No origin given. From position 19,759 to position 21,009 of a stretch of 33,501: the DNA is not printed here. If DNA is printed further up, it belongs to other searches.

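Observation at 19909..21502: Reciprocally degenerate 'split' Rieske oxygenase: a catalytic subunit without a cluster next to a Rieske protein without a catalytic domain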

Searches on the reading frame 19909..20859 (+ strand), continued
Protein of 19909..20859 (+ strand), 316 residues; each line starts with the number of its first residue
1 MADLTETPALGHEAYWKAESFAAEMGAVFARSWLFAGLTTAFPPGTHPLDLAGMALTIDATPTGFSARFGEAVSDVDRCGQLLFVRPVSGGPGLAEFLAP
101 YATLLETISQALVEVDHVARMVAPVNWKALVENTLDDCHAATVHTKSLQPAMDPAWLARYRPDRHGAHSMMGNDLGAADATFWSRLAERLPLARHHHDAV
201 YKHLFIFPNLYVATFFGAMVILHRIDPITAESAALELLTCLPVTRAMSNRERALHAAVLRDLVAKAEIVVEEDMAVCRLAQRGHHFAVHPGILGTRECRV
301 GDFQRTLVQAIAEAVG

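Call 48: search_protein_representatives(alignment_id=A2)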
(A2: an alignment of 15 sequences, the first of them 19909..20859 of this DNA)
Query: 15 sequences, 316 profile positions. Proteins with E-value up to 0.001 (for the whole library): 2464; up to 1e-10: 564; up to 1e-30: 59. The best 150 are listed.
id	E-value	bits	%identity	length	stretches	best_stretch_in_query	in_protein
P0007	2.2e-142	490.4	-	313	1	5-315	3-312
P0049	1.3e-112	392.6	-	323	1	10-315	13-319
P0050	2.2e-108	378.7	-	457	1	8-315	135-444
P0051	3.5e-97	341.9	-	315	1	7-314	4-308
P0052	9.4e-93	327.4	-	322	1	7-314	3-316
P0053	1.6e-90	320.0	-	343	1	11-314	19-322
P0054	4.4e-89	315.3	-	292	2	81-314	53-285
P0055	3.3e-84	299.3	-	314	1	8-315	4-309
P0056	5.9e-83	295.2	-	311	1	6-313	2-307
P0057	3.1e-74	266.5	-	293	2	79-313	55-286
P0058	2.3e-51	191.4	-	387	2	74-314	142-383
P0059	1.4e-47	178.9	-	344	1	13-315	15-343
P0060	1.0e-45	172.8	-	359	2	77-313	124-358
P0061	8.7e-44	166.5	-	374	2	72-314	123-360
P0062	2.1e-42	162.0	-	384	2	75-313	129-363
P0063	2.6e-42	161.7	-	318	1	11-315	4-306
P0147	2.6e-26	109.1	-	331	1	10-313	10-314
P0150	3.7e-26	108.6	-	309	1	13-314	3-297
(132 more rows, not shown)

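Call 51: find_encoding_contigs(protein=P0063, flank=6000, max_places=2)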
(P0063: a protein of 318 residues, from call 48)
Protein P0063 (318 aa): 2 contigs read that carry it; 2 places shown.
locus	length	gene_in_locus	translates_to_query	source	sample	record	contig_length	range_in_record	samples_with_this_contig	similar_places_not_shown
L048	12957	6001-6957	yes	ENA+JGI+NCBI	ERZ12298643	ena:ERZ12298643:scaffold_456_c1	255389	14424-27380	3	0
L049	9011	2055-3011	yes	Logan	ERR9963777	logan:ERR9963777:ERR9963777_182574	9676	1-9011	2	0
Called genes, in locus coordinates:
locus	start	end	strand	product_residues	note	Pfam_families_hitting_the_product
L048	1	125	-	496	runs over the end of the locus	PF03976:PPK2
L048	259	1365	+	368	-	PF01740:STAS, PF13466:STAS_2, PF02405:MlaE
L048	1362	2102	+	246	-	PF00005:ABC_tran, PF13304:AAA_21 (weak)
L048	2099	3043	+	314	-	PF02470:MlaD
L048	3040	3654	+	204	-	PF03886:ABC_trans_aux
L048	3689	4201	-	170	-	-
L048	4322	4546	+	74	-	PF00550:PP-binding (weak)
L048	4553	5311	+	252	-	PF23441:SDR, PF00106:adh_short, PF08659:KR, PF13561:adh_short_C2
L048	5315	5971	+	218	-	PF17836:PglD_N, PF25084:LbH_EIF2B (weak), PF00132:Hexapep (weak)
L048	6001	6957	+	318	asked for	PF00848:Ring_hydroxyl_A, PF19112:VanA_C (weak)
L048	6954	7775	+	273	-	PF00355:Rieske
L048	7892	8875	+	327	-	PF00535:Glycos_transf_2, PF10111:Glyco_tranf_2_2 (weak), PF13641:Glyco_tranf_2_3 (weak)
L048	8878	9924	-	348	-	PF08545:ACP_syn_III, PF08541:ACP_syn_III_C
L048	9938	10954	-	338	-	PF03706:LPG_synthase_TM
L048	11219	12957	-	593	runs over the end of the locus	PF03417:AAT (weak)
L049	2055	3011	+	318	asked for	PF00848:Ring_hydroxyl_A, PF19112:VanA_C (weak)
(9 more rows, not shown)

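Call 52: find_encoding_contigs(protein=P0150, flank=6000, max_places=2)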
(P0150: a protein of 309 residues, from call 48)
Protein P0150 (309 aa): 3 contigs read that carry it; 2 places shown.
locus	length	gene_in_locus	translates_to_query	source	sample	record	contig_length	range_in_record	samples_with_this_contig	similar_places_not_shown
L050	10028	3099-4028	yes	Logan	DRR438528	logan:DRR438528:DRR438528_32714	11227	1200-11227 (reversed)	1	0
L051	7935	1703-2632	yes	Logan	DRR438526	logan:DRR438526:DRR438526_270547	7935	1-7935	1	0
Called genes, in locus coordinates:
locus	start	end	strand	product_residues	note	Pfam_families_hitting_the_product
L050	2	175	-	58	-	?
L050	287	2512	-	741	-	PF11617:Cu-binding_MopE, PF00884:Sulfatase, PF01663:Phosphodiest (faint), PF16347:SGSH_C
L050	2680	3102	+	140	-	PF00355:Rieske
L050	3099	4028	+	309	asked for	PF00848:Ring_hydroxyl_A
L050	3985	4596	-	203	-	PF13302:Acetyltransf_3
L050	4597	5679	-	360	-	PF08545:ACP_syn_III, PF08541:ACP_syn_III_C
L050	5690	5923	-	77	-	PF00550:PP-binding (weak)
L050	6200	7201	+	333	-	PF00195:Chal_sti_synt_N, PF08545:ACP_syn_III, PF08541:ACP_syn_III_C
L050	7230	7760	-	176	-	PF00848:Ring_hydroxyl_A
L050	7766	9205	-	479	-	-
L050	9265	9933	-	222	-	PF00355:Rieske, PF00848:Ring_hydroxyl_A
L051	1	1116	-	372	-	?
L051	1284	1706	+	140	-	PF00355:Rieske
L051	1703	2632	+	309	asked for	PF00848:Ring_hydroxyl_A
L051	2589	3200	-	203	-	PF13302:Acetyltransf_3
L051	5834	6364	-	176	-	PF00848:Ring_hydroxyl_A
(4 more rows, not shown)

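Call 53: find_encoding_contigs(protein=P0147, flank=6000, max_places=2)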
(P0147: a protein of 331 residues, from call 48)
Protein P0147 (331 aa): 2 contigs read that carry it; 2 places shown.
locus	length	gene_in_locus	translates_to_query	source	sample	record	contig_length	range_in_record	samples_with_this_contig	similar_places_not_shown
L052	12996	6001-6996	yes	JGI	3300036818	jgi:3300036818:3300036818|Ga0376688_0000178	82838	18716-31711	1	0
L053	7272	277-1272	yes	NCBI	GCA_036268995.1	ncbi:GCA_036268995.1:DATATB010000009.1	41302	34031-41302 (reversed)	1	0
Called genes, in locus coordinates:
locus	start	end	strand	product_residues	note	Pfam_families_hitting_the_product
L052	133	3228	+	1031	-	PF07635:PSCyt1, PF07583:PSCyt2, PF07587:PSD1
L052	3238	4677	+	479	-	PF07394:DUF1501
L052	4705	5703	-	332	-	PF13505:OMP_b-brl (weak)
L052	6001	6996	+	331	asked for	PF00848:Ring_hydroxyl_A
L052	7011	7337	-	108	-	PF21983:NikA-like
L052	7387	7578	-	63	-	PF07927:HicA_toxin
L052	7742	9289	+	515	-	PF04734:Ceramidase_alk (faint), PF09843:DUF2070 (weak)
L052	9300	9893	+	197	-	PF03745:DUF309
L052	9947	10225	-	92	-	-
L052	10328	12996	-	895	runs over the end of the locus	PF02384:N6_Mtase (faint), PF20473:MmeI_Mtase, PF07669:Eco57I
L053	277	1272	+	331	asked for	PF00848:Ring_hydroxyl_A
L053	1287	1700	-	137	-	PF21983:NikA-like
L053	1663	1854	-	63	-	PF07927:HicA_toxin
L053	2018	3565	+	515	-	PF04734:Ceramidase_alk (faint), PF09843:DUF2070 (weak)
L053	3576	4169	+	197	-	PF03745:DUF309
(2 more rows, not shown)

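Call 56: predict_structure(alignment_id=A5)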
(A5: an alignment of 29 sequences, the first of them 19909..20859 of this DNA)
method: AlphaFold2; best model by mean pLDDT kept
length: 316 residues; sequences in the alignment: 29
mean_pLDDT: 93.7   pTM: 0.92
mean pLDDT of the five models: 93.7, 93.6, 93.5, 92.9, 92.7
residues with pLDDT >= 90: 260; 70-90: 51; 50-70: 3; < 50: 2
segments of 3 or more residues with pLDDT < 50: none
pLDDT, mean of each block of 10 residues (from residue 1): 72 96 97 98 97 97 97 98 98 97 98 96 97 87 85 84 87 92 97 95 96 97 98 98 98 98 94 95 90 85 95 89
secondary structure, 60 per line:
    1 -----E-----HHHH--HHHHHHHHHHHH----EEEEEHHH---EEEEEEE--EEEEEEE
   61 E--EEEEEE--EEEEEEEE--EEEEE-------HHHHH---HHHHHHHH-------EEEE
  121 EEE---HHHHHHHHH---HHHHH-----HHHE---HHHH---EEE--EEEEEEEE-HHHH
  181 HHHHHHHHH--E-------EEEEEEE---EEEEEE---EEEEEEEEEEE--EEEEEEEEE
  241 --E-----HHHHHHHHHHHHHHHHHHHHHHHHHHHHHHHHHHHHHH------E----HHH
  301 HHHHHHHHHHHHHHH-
elements in order: H12-15 H18-29 E34-38 E45-51 E54-61 E64-69 E72-79 E82-86 H94-98 H102-109 E117-123 H127-135 H139-143 H156-159 E163-165 E168-175 H177-189 E200-206 E210-215 E219-229 E232-240 H249-286 H298-315

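Call 63: fold_search(model_id=the predicted structure, library=pdb)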
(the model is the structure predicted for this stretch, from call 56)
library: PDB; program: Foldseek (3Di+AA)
matches with E <= 10: 1233; with E <= 0.001: 156
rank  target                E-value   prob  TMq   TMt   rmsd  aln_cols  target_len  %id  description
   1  3vca                  2.7e-16  1.00  0.73  0.59   4.8       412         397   13  Quaternary Ammonium Oxidative Demethylation: X-ray Crystallographic, Resonance Raman and UV-visible Spectroscopic Analys (released 2012-02-08)
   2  6zgp_A                3.6e-16  1.00  0.76  0.67   3.8       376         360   13  Crystal structure of the quaternary ammonium Rieske monooxygenase CntA in complex with inhibitor MMV12 (MMV020670) (released 2020-11-18)
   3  6zgp_K                6.4e-16  1.00  0.76  0.67   3.7       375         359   13  Crystal structure of the quaternary ammonium Rieske monooxygenase CntA in complex with inhibitor MMV12 (MMV020670) (released 2020-11-18)
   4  6zgp_H                7.1e-16  1.00  0.74  0.66   4.0       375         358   12  Crystal structure of the quaternary ammonium Rieske monooxygenase CntA in complex with inhibitor MMV12 (MMV020670) (released 2020-11-18)
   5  4qur                  7.6e-16  1.00  0.74  0.58   5.9       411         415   13  Crystal Structure of stachydrine demethylase in complex with cyanide, oxygen, and N-methyl proline in a new orientation (released 2015-07-15)
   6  4quq                  8.5e-16  1.00  0.74  0.60   5.3       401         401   13  Crystal structure of stachydrine demethylase in complex with azide (released 2015-07-15)
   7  4qup                  1.0e-15  1.00  0.73  0.57   5.9       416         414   13  Crystal structure of stachydrine demethylase with N-methyl proline from low X-ray dose composite datasets (released 2015-07-15)
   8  6zgp_G                1.5e-15  1.00  0.75  0.66   4.5       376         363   13  Crystal structure of the quaternary ammonium Rieske monooxygenase CntA in complex with inhibitor MMV12 (MMV020670) (released 2020-11-18)
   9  6zgp_I                1.9e-15  1.00  0.74  0.66   4.2       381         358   12  Crystal structure of the quaternary ammonium Rieske monooxygenase CntA in complex with inhibitor MMV12 (MMV020670) (released 2020-11-18)
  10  6y9d_A                3.5e-15  1.00  0.74  0.67   3.9       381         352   13  Crystal structure of the quaternary ammonium Rieske monooxygenase CntA in complex with substrate L-Carnitine (released 2020-11-18)
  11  3n0q                  4.4e-15  1.00  0.74  0.59   4.5       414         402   14  Crystal structure of a Putative aromatic-ring hydroxylating dioxygenase (TM1040_3219) from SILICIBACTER SP. TM1040 at 1. (released 2010-06-09)
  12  6zgp_B                5.5e-15  1.00  0.75  0.67   3.9       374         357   12  Crystal structure of the quaternary ammonium Rieske monooxygenase CntA in complex with inhibitor MMV12 (MMV020670) (released 2020-11-18)
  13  6y9c                  7.4e-15  1.00  0.73  0.64   4.7       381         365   14  The structure of a quaternary ammonium Rieske monooxygenase reveals insights into carnitine oxidation by gut microbiota  (released 2021-03-31)
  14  6zgp_J                1.0e-14  1.00  0.74  0.66   4.1       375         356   12  Crystal structure of the quaternary ammonium Rieske monooxygenase CntA in complex with inhibitor MMV12 (MMV020670) (released 2020-11-18)
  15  6zgp_F                1.0e-14  1.00  0.74  0.66   4.3       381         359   12  Crystal structure of the quaternary ammonium Rieske monooxygenase CntA in complex with inhibitor MMV12 (MMV020670) (released 2020-11-18)
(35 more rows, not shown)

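Call 74: find_encoding_contigs(protein=P0050, flank=8000, max_places=3)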
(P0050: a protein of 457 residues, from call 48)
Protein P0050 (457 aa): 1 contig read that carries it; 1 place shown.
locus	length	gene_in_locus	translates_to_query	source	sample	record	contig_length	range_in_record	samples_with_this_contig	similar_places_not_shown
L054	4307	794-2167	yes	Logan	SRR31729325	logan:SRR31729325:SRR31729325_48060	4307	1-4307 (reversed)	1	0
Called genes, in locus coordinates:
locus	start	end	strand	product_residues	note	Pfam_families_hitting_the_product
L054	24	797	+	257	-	PF00106:adh_short, PF08659:KR, PF23441:SDR (weak), PF01370:Epimerase (faint), PF13561:adh_short_C2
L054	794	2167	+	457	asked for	PF00355:Rieske, PF00848:Ring_hydroxyl_A, PF19112:VanA_C (weak)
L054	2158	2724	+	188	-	PF13302:Acetyltransf_3 (weak), PF13523:Acetyltransf_8 (faint)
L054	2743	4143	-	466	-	PF01435:Peptidase_M48, PF14559:TPR_19 (faint), PF13428:TPR_14 (faint), PF13432:TPR_16 (weak)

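Call 84: search_solved_structures(query=A2, max_evalue=0.00001, show_alignments=0)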
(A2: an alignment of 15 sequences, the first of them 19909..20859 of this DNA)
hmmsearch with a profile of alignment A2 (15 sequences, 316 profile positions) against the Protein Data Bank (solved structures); distinct sequences matched with E-value up to 0.00001: 11.
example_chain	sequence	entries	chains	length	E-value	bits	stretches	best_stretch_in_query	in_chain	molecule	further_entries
6y9c_A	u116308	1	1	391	2.5e-09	40.1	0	67-163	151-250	Carnitine monooxygenase oxygenase subunit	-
6y8j_A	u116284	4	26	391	7.4e-09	38.5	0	67-163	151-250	Carnitine monooxygenase oxygenase subunit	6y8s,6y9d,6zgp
7yls_B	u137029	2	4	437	3.2e-08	36.5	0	12-69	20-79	Rieske (2Fe-2S) domain protein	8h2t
9o71_A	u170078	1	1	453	4.4e-08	36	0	12-71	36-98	Phenylpropionate dioxygenase-like ring-hydroxylating dioxygenase large terminal subunit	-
9jp5_A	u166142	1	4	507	1.1e-07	34.7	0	7-46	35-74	Phthalate 3,4-dioxygenase alpha subunit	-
7vju_A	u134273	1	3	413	2e-07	33.8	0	50-147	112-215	Rieske (2Fe-2S) domain protein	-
7q04_D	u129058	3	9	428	4.3e-07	32.8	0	51-147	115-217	Terephthalate 1,2-dioxygenase, terminal oxygenase component subunit alpha 2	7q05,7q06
2gbw_A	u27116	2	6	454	2e-06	30.6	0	13-64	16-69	Biphenyl 2,3-Dioxygenase Alpha Subunit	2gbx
1wql_A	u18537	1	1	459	4.1e-06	29.5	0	7-46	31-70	iron-sulfur protein large subunit of cumene dioxygenase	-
9vdb_A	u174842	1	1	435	5.1e-06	29.2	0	7-67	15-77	Ring hydroxylating dioxygenase, alpha subunit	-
2ckf_A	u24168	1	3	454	9e-06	28.4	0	13-63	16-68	RING-HYDROXYLATING DIOXYGENASE ALPHA SUBUNIT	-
